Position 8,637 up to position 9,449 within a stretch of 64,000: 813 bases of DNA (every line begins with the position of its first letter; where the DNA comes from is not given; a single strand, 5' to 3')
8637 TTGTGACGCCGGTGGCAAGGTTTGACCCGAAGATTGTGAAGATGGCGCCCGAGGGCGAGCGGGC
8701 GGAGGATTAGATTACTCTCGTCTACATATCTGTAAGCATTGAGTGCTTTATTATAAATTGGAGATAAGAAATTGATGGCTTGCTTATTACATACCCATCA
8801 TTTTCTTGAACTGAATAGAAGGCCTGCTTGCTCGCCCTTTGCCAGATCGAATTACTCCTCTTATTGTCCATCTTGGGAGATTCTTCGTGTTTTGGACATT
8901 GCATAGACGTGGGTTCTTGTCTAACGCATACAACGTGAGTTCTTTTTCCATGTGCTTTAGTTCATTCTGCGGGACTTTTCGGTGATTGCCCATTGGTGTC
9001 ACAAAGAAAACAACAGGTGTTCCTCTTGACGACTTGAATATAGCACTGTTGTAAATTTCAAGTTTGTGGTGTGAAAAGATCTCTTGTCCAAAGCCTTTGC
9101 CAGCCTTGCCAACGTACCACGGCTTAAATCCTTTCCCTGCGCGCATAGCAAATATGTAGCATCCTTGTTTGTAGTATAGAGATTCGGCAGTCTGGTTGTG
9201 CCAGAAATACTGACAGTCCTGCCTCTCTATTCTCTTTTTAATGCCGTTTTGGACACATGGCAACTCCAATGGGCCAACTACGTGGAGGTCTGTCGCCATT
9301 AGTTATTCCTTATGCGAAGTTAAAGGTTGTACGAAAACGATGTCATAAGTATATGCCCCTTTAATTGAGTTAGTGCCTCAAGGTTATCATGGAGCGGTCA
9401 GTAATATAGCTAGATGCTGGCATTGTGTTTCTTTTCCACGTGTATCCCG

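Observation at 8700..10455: Candidate type II restriction-modification pair: low-GC GIY-YIG-like nuclease ORF downstream of a Dam-class (D12) methyltransferase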

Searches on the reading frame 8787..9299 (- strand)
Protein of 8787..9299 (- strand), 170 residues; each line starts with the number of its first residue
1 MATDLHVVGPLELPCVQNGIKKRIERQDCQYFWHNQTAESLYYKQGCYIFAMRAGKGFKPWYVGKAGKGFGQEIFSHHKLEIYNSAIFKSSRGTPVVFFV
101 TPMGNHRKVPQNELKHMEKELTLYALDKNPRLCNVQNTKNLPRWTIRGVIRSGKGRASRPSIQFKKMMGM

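Call 3: search_protein_families(library=pfam, proteins=[window:8787-9299:-], max_evalue=1)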
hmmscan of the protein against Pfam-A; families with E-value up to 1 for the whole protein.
window:8787-9299:- (170 aa): 0 families

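Call 4: search_protein_families(library=padloc, proteins=[window:8787-9299:-], max_evalue=1)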
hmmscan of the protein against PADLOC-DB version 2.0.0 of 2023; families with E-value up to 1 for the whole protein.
window:8787-9299:- (170 aa): 0 families

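Call 5: search_protein_families(library=ncbifam, proteins=[window:8787-9299:-], max_evalue=1)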
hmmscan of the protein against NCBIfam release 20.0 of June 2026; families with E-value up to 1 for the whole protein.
window:8787-9299:- (170 aa): 0 families

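Call 6: find_homologous_proteins(query=window:8787-9299:-, max_evalue=0.01)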
Query window:8787-9299:- (170 aa): 108 proteins with E <= 0.01 among 118 candidates.
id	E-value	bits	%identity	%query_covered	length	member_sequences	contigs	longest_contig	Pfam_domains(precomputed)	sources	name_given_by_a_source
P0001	8.1e-115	399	100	100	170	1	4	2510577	-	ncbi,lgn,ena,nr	ncbi:MAG: hypothetical protein H6815_08310 [Phycisphaeraceae bacterium]|nr:hypothetical protein [Phy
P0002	2.7e-64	234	61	99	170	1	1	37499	-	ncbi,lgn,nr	ncbi:MAG: hypothetical protein L0219_13800 [Phycisphaerales bacterium]|nr:hypothetical protein [Phyc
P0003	4.5e-64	233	61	100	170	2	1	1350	-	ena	-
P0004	2.0e-62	228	59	100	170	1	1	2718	-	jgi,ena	-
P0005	1.2e-60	222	61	100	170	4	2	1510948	-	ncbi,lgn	ncbi:MAG: hypothetical protein AAFZ67_11620 [Planctomycetota bacterium]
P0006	2.2e-60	221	58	100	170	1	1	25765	-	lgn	-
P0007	2.2e-60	221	57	100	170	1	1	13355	-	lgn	-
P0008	2.3e-59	218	58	100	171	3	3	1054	-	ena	-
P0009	2.4e-59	218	59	100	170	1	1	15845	-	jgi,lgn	-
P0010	4.1e-59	217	57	100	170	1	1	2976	-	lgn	-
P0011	5.7e-59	217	57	100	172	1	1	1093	-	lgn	-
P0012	3.6e-58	214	57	99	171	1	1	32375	-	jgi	-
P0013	3.9e-57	211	57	99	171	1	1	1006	-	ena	-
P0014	4.4e-57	211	55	100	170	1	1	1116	-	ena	-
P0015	3.3e-56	208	55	100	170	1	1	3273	-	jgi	-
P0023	5.5e-51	191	52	100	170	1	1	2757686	-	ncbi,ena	-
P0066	1.1e-31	128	40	100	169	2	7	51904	-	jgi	-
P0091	9.4e-15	73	34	96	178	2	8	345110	-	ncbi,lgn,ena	-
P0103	2.8e-10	58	32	89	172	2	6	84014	-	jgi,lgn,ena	-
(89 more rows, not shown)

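Call 7: search_solved_structures(query=window:8787-9299:-, max_evalue=10)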
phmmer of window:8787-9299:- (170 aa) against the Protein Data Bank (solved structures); distinct sequences matched with E-value up to 10: 2.
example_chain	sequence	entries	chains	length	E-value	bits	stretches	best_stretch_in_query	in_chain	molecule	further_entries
1ogp_A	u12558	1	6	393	0.36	13.8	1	89-157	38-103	SULFITE OXIDASE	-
7vqw_A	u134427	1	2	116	0.88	12.5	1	122-152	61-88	de novo designed protein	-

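Call 13: find_related_loci(query=A2, collection=genome_contigs, flank=8000)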
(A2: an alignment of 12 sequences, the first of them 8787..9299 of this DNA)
Query A2 (170 aa) in genome_contigs; peptide patterns used: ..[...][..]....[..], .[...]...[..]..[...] (x = any residue, [..] = any of these).
39 stretches matched a pattern; 36 encode a relative of the query (tblastn E <= 1e-3); 36 distinct loci.
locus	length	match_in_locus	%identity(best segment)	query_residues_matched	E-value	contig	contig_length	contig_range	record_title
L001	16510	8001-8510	61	1-170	3e-66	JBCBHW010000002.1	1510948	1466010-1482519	MAG: Planctomycetota bacterium isolate J06621_18 NODE_2_length_1510948_cov_17.559069, whole genome shotgun sequence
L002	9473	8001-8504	54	1-168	2e-60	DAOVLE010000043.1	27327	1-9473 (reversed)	MAG TPA_asm: Phycisphaerales bacterium isolate CSMAG_1437 CSMAG_1437_k141_1389771_length_27327_cov_16.0000, whole genome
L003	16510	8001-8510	52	1-170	4e-57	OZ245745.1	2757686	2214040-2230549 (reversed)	MAG: Phycisphaerales bacterium isolate fccd470e-fc96-481b-ba86-ba04963221aa genome assembly, chromosome: 1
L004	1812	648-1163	47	1-170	2e-51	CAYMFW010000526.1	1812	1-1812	MAG TPA_asm: uncultured Planctomycetota bacterium isolate SRP214966_co4_1 genome assembly, contig: NODE_145781_length_18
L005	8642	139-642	48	5-170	6e-50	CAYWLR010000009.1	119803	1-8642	MAG TPA_asm: uncultured Ignavibacteriaceae bacterium isolate binchicken_co7_175 genome assembly, contig: NODE_267_length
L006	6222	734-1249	49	5-170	1e-49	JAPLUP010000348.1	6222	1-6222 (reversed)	MAG: Candidatus Zixiibacteriota bacterium isolate LacPavin_0920_SED4_MAG_53_9 LacPavin_0920_SED4_scaffold_2030498, whole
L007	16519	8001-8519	47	3-170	1e-49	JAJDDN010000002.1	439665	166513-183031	MAG: Phycisphaerales bacterium isolate OFTM189 OFTM189_1, whole genome shotgun sequence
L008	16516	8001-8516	45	1-170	2e-49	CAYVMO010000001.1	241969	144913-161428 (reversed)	MAG TPA_asm: uncultured Ignavibacteriaceae bacterium isolate SRP323688_co1_43 genome assembly, contig: NODE_80_length_24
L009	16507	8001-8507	48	3-170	4e-49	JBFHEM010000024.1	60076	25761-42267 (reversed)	MAG: Tichowtungia sp. isolate Mix_sand07.2021.05.G.10 k141_1400640_length_60076_cov_19.0001, whole genome shotgun sequen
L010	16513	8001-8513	44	1-170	2e-47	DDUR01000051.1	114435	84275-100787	MAG TPA_asm: Ignavibacteria bacterium UBA2333 UBA2333_contig_523, whole genome shotgun sequence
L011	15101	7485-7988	48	1-169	4e-47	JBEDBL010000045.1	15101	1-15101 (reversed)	MAG: Verrucomicrobiota bacterium isolate NASQAN2014_085_A_bin.4 scaffold_000052, whole genome shotgun sequence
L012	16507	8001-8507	43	4-170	3e-46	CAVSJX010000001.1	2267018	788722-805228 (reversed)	MAG: uncultured Phycisphaerales bacterium isolate MFD02416.bin.2.254 genome assembly, contig: contig_27596, whole genome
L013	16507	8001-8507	46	3-170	7e-46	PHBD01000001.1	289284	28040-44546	MAG: Deltaproteobacteria bacterium HGW-Deltaproteobacteria-19 bjp_ig2102_scaffold_25, whole genome shotgun sequence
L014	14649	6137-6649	45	1-170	3e-44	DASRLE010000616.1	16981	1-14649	MAG TPA_asm: Candidatus Saccharimonadales bacterium isolate SMAG_U10180 k141_331134, whole genome shotgun sequence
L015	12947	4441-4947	43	1-170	6e-44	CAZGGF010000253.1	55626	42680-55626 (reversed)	MAG TPA_asm: uncultured Verrucomicrobiota bacterium isolate SRP293105_co1_5 genome assembly, contig: k141_236665, whole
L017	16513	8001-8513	42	1-170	4e-42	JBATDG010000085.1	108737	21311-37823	MAG: Bacteroidota bacterium isolate MFD10475_ilm_asm_bin42 k127_131691, whole genome shotgun sequence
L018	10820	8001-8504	44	1-170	6e-38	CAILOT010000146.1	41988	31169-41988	MAG: uncultured Opitutae bacterium isolate Day6-2_bin-240 genome assembly, contig: bin-240:146/210, whole genome shotgun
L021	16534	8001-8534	40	3-170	2e-32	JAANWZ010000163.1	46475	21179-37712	MAG: Calditrichaeota bacterium isolate SuakinDeep_MAG45_3 MAG453_163, whole genome shotgun sequence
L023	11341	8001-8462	41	2-158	4e-31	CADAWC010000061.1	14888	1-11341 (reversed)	MAG: Fibrobacter succinogenes isolate RUG13674 genome assembly, contig: RUG13674_asm_61, whole genome shotgun sequence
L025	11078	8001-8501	36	2-170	2e-29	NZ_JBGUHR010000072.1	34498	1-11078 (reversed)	MAG: Fibrobacter sp. isolate ruminal_MAG_346 ruminal_MAG_346_contig_0072, whole genome shotgun sequence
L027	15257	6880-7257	38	44-170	9e-26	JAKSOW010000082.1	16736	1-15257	MAG: Kiritimatiellia bacterium isolate Horse_feces187 MAG187_82, whole genome shotgun sequence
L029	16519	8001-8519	31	9-170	1e-22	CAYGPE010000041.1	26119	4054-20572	MAG TPA_asm: uncultured Hyphomonas sp. isolate ERP117304_co3_245 genome assembly, contig: NODE_2688_length_26119_cov_27.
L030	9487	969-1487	34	5-168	3e-20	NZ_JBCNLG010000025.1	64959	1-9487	MAG: Roseateles sp. isolate SMAGNO43 Contig25, whole genome shotgun sequence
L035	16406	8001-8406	41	33-170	1e-11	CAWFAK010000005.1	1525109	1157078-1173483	MAG: uncultured Planctomycetaceae bacterium isolate MFD00964.bin.2.177 genome assembly, contig: contig_23107, whole geno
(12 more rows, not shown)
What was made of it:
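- The family is spread over at least 12 phyla (call 13).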

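Call 19: predict_structure(alignment_id=A1)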
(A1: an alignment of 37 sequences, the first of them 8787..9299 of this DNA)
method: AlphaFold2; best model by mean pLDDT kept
length: 170 residues; sequences in the alignment: 37
mean_pLDDT: 91.5   pTM: 0.81
mean pLDDT of the five models: 91.5, 91.0, 90.3, 90.0, 89.9
residues with pLDDT >= 90: 129; 70-90: 33; 50-70: 8; < 50: 0
segments of 3 or more residues with pLDDT < 50: none
pLDDT, mean of each block of 10 residues (from residue 1): 87 92 95 97 98 95 97 97 94 94 94 94 91 76 80 86 91
secondary structure, 60 per line:
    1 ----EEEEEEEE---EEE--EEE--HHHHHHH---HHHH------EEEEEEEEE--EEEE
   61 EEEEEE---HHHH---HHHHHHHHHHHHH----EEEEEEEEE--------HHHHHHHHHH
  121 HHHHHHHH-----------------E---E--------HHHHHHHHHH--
elements in order: E5-12 E16-18 E21-23 H26-32 H36-39 E46-54 E57-66 H70-73 H77-89 E94-102 H111-128 H159-168
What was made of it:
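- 8787..9299 (-): 170-aa ORF: a solitary GIY-YIG-fold nuclease-like protein from an unannotated family. Conserved residues are G46, Y48, F50, P60, Y62, G64, E73, E118, N129 and N134. AF2 model pLDDT 91.5 (call 19).
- On GIY-YIG nuclease superfamily: Both lie in the predicted helix and following loop (call 19).
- On Free-standing homing endonuclease gene: Only a 45-aa beta-rich N-terminal extension and a roughly 35-aa C-terminal tail with a helix are present (call 19).
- Fold: AF2 pLDDT 91.5 and pTM 0.81 (call 19).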

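Call 22: search_protein_families(library=pfam, alignment_id=A3, max_evalue=0.00001)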
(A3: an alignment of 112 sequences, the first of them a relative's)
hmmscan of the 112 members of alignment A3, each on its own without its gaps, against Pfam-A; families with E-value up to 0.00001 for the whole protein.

A. member 1, L001:4768-5583:- (271 aa): 0 families

B. families by the number of members that match (of 112 scanned): 111 families (the first 25 are shown)
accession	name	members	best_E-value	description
PF18766.7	SWI2_SNF2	3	5.6e-71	SWI2/SNF2 ATPase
PF04851.21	ResIII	3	3.1e-20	Type III restriction enzyme, res subunit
PF00521.26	DNA_topoisoIV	2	5.3e-165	DNA gyrase/topoisomerase IV, subunit A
PF03989.18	DNA_gyraseA_C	2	8.7e-76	DNA gyrase C-terminal domain, beta-propeller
PF08238.18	Sel1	2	5e-69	Sel1 repeat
PF04313.20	HSDR_N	2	1.9e-34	Type I restriction enzyme R protein N terminus (HSDR_N)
PF10543.14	ORF6N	2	7.6e-34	ORF6N domain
PF22679.2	T1R_D3-like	2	1.4e-20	Type I restriction enzyme subunit R domain 3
PF01797.21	Y1_Tnp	2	3.6e-11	Transposase IS200 like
PF00270.35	DEAD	2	1.5e-06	DEAD/DEAH box helicase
PF01098.24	FTSW_RODA_SPOVE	1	8e-94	Cell cycle protein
PF00152.25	tRNA-synt_2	1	5.2e-92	tRNA synthetases class II (D, K and N)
PF11867.13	T1RH-like_C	1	1.2e-86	Type I restriction enzyme HindI endonuclease subunit-like, C-terminal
PF01262.27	AlaDh_PNT_C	1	2.5e-86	Alanine dehydrogenase/PNT, C-terminal domain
PF01255.24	Prenyltransf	1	2.7e-82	Putative undecaprenyl diphosphate synthase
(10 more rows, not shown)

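Call 26: search_solved_structures(query=A1, max_evalue=10, show_alignments=4)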
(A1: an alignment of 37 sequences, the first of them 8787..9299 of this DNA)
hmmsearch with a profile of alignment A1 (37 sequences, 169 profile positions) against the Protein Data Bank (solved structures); distinct sequences matched with E-value up to 10: 3.
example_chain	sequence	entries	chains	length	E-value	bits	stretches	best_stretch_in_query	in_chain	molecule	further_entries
9kup_A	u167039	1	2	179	0.78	12.4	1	62-127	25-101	Methyl-accepting chemotaxis sensory transducer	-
5xub_A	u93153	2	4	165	0.83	12.3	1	63-128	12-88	Methyl-accepting chemotaxis sensory transducer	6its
4kht_A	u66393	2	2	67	1.5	11.4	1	104-148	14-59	Gp41 helix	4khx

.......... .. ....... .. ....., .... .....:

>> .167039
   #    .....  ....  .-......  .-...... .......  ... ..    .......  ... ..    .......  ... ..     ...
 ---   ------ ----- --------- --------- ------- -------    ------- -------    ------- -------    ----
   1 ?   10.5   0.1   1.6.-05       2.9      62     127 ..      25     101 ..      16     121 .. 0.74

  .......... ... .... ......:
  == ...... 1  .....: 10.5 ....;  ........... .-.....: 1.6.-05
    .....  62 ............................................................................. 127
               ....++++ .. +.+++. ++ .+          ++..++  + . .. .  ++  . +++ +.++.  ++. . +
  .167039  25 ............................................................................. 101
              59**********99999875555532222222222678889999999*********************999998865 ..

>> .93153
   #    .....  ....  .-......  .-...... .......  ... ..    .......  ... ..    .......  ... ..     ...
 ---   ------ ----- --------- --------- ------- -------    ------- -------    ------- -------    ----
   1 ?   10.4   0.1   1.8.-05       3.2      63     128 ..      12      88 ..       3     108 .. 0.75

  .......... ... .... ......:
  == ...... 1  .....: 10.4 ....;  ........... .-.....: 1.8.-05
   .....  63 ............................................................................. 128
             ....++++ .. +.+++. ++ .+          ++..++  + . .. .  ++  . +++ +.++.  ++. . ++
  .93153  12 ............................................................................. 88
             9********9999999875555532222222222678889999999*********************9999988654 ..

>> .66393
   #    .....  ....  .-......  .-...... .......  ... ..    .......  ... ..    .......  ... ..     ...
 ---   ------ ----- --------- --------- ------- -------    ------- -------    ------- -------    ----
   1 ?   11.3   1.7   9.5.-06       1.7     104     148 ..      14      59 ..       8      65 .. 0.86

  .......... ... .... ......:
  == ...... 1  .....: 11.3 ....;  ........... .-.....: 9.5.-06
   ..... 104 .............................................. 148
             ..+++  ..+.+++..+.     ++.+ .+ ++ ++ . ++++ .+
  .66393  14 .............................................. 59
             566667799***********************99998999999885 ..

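Call 27: search_protein_families(library=padloc, alignment_id=A3, max_evalue=0.00001)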
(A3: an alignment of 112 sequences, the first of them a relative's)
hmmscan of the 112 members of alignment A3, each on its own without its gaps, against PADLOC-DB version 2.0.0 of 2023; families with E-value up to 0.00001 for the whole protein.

A. member 1, L001:4768-5583:- (271 aa): 0 families

B. families by the number of members that match (of 112 scanned): 171 families (the first 25 are shown)
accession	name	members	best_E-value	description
PDLC03040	REase_I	2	7.8e-246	Type I restriction enzyme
PDLC03041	REase_I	2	1.1e-70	Type I restriction enzyme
PDLC03044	REase_I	2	7.2e-68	Type I restriction enzyme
PDLC04869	PDC-S05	2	9.3e-56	-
PDLC04856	PDC-S05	2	5.5e-54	-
PDLC03048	REase_I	2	7.3e-54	Type I restriction enzyme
PDLC04849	PDC-S05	2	9.8e-37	-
PDLC03046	REase_I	2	1.4e-32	Type I restriction enzyme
PDLC03745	Drt1a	2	3.2e-27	DRT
PDLC03045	REase_I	2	2.7e-21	Type I restriction enzyme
PDLC04134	mad2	2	5.6e-19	mads_2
PDLC04106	HerA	1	0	-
PDLC03782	RT_UG6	1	5.6e-253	DRT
PDLC04085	SIR2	1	4.3e-231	-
PDLC03646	MTase_III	1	1.9e-194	Type III methyltransferase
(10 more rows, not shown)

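Call 29: find_encoding_contigs(protein=P0001, flank=10000, max_places=4)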
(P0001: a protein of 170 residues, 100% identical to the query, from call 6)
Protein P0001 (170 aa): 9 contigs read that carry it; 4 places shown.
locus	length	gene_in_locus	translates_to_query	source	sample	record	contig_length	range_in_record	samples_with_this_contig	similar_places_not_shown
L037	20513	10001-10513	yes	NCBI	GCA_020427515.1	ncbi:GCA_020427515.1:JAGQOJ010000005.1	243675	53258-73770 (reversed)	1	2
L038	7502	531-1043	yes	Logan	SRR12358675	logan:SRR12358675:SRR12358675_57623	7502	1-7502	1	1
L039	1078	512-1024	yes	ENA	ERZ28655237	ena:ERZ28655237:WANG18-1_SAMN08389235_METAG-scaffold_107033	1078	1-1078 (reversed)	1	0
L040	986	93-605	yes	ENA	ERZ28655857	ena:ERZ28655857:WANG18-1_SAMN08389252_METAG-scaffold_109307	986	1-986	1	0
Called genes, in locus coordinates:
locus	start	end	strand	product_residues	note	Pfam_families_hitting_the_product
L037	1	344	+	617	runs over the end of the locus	PF13584:BatD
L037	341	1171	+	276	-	PF08239:SH3_3 (weak)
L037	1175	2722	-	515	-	PF00005:ABC_tran (faint), PF00025:Arf (faint), PF00350:Dynamin_N (faint), PF01926:MMR_HSR1, PF00009:GTP_EFTU, PF01926:MMR_HSR1, PF02421:FeoB_N, PF14714:KH_dom-like, +5 more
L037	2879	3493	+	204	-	-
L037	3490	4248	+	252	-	PF00730:HhH-GPD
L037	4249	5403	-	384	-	PF01053:Cys_Met_Meta_PP, PF00155:Aminotran_1_2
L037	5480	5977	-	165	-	PF00583:Acetyltransf_1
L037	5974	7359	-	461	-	PF00291:PALP, PF00571:CBS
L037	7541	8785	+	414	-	PF02353:CMAS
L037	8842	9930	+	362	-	PF02086:MethyltransfD12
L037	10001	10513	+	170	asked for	-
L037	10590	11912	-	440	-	PF01139:RtcB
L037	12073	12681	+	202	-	PF08327:AHSA1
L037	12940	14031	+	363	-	PF00578:AhpC-TSA, PF08534:Redoxin, PF00085:Thioredoxin, PF13905:Thioredoxin_8 (weak)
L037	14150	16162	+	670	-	-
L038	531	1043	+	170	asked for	-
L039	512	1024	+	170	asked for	-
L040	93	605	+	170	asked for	-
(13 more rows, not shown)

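Call 30: find_encoding_contigs(protein=P0002, flank=10000, max_places=3)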
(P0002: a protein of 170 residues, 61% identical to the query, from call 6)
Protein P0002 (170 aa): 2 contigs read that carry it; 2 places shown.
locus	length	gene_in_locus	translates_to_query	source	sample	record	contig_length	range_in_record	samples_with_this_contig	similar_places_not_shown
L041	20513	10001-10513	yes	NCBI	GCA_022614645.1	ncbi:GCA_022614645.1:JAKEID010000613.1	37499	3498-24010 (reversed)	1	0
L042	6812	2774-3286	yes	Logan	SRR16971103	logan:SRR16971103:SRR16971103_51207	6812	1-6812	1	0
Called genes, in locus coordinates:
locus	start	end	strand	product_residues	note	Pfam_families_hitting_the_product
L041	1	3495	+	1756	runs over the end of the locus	PF01580:FtsK_SpoIIIE, PF12846:AAA_10 (weak)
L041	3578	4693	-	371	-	-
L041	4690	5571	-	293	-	-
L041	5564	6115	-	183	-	PF13489:Methyltransf_23, PF08241:Methyltransf_11, PF08242:Methyltransf_12 (faint), PF13649:Methyltransf_25 (weak)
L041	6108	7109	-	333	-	-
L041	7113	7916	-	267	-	-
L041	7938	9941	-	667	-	-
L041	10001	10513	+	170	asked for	-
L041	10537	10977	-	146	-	-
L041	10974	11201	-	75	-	-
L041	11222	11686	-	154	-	-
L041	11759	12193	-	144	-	PF06199:Phage_tail_2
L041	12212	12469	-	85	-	-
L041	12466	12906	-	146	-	-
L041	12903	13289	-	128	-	PF25138:Phage_H_T_join_3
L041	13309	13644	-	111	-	PF09956:Phage_cement_2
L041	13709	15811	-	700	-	PF10124:Mu-like_gpT (faint), PF25209:Phage_capsid_4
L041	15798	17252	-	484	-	PF05136:Phage_portal_2, PF06381:Phage_portal_3 (faint)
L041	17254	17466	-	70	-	-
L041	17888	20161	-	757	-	PF20454:GpA_nuclease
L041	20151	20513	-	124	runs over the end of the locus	-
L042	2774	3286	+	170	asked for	-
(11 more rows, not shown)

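Call 31: search_protein_representatives(alignment_id=A1)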
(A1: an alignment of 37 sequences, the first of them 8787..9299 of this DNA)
Query: 37 sequences, 169 profile positions. Proteins with E-value up to 0.001 (for the whole library): 1883; up to 1e-10: 1453; up to 1e-30: 626. The best 150 are listed.
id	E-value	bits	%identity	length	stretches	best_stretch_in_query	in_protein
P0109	5.0e-62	224.6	-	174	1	1-169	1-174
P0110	4.9e-61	221.4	-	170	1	1-169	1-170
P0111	4.4e-60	218.3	-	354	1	1-169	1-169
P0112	1.8e-59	216.2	-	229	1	2-168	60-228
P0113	3.2e-59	215.4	-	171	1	1-169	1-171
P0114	1.5e-57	210.1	-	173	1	3-169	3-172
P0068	1.5e-57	210.0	-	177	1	4-169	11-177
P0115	2.0e-57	209.6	-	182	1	5-169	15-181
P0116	1.4e-56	206.8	-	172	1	5-169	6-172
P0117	1.8e-56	206.5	-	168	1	2-168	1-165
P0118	3.4e-56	205.6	-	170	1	2-169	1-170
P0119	3.4e-56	205.6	-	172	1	3-169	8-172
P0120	1.1e-55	204.0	-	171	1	1-169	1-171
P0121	1.2e-54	200.6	-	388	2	3-169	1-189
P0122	2.7e-54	199.4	-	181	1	5-168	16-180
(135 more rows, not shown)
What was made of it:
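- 8787..9299 (-): Family of 1,883 representatives (call 31).
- Checked: It has 108 homologue clusters in the word-indexed search (call 6) and 1,883 representatives at 50% identity in the exhaustive profile search, nearly all 160-190 aa (call 31).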
